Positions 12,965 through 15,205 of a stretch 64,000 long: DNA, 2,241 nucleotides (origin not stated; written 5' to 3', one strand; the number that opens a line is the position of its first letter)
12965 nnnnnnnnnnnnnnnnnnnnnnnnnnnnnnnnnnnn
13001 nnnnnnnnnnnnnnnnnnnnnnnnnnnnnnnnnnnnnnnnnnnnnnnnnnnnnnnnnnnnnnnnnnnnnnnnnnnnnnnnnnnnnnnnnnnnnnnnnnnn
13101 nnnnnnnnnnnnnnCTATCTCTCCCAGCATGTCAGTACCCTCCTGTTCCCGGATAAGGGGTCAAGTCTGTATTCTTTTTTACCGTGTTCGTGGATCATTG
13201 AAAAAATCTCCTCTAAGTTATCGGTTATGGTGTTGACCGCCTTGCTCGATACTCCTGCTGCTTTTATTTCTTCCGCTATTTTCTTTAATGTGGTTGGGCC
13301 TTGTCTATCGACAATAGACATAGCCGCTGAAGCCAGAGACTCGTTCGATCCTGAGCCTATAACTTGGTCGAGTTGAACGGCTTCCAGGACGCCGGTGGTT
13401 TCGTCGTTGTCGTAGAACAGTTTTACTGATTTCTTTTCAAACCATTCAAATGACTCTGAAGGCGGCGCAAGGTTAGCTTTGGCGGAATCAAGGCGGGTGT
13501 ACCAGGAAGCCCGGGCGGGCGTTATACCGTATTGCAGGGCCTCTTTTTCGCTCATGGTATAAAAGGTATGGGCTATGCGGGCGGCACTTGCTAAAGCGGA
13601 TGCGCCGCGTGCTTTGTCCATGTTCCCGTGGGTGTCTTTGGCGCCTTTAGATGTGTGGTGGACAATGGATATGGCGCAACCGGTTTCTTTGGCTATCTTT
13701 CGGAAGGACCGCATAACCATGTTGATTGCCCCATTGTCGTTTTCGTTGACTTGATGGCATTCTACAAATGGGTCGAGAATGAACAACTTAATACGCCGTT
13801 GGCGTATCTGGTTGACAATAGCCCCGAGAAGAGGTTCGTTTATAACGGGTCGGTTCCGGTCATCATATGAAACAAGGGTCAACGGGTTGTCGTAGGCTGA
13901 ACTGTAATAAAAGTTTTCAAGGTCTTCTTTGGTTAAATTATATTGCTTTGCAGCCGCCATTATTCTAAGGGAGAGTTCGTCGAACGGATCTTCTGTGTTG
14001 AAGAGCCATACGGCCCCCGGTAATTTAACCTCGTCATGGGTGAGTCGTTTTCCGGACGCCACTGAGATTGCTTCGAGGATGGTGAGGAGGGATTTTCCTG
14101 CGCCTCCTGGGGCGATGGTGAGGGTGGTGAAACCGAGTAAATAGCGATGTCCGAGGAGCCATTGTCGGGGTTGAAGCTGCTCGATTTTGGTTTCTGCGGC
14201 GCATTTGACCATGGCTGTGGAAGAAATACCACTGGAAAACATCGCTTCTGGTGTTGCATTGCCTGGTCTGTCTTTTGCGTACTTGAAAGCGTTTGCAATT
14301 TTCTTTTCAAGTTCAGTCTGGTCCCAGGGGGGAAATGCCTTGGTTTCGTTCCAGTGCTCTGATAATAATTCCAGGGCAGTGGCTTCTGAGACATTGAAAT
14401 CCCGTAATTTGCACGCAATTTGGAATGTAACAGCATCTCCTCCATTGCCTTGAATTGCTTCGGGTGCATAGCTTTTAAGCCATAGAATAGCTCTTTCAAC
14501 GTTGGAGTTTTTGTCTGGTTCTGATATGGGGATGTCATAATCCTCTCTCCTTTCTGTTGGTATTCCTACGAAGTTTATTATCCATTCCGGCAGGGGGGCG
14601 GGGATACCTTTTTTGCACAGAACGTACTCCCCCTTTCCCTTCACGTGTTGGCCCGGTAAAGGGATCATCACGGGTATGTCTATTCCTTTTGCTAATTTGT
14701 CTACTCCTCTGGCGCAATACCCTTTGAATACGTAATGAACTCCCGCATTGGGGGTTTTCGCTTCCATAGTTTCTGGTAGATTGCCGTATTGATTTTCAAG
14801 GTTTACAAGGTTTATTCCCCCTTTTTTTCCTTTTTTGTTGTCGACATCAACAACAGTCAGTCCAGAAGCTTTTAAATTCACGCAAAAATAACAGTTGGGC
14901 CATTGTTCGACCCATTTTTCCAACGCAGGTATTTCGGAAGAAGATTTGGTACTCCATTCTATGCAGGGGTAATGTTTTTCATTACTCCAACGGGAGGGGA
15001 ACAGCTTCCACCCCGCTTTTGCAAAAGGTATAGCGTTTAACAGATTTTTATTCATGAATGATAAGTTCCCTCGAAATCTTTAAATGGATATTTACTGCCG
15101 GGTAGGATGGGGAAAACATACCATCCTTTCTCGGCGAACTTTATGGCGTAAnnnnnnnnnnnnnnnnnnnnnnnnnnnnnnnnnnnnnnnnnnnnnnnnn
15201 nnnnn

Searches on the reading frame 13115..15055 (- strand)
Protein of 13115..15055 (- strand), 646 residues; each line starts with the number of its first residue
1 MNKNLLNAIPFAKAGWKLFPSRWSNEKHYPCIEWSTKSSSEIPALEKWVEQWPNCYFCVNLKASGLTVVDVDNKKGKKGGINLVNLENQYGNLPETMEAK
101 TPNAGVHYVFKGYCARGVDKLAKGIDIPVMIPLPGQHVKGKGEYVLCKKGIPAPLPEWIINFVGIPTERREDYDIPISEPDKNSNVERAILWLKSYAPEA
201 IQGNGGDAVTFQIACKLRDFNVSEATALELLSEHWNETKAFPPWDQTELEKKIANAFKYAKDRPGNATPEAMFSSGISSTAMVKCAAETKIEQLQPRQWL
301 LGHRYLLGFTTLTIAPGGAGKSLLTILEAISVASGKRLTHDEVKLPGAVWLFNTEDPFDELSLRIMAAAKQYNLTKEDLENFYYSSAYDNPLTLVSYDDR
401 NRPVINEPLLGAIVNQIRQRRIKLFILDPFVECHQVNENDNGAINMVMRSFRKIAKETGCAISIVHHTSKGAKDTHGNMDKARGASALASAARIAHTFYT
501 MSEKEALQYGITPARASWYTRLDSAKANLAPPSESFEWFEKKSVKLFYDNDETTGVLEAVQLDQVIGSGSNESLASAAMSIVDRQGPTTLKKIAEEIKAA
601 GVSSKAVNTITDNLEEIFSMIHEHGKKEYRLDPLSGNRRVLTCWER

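Call 11: search_protein_families(library=pfam, proteins=[window:13115-15055:-], max_evalue=0.01)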
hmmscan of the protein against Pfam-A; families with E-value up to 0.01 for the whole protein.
window:13115-15055:- (646 aa): 2 families
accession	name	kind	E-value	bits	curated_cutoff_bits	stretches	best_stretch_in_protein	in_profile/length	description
PF13481.12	AAA_25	-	1.2e-32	113.5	27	1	292-472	17-194/195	AAA domain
PF09250.16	Prim-Pol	-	5.2e-16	59.9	22.8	1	11-158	4-158/158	Bifunctional DNA primase/polymerase, N-terminal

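Call 17: find_related_loci(query=window:13115-15055:-, collection=viral_contigs, flank=10000)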
Query window:13115-15055:- (646 aa) in viral_contigs; peptide patterns used: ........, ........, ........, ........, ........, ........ (x = any residue, [..] = any of these).
16 stretches matched a pattern; 5 encode a relative of the query (tblastn E <= 1e-3); 5 distinct loci.
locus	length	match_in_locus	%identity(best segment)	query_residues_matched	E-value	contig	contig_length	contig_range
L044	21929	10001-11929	43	5-638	5e-159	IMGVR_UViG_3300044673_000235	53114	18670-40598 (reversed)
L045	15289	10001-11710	35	15-557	1e-96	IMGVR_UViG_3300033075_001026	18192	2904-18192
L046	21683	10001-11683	33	7-541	6e-72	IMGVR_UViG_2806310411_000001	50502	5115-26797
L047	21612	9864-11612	26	7-586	2e-40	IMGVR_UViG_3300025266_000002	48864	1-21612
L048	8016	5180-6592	26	3-469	5e-37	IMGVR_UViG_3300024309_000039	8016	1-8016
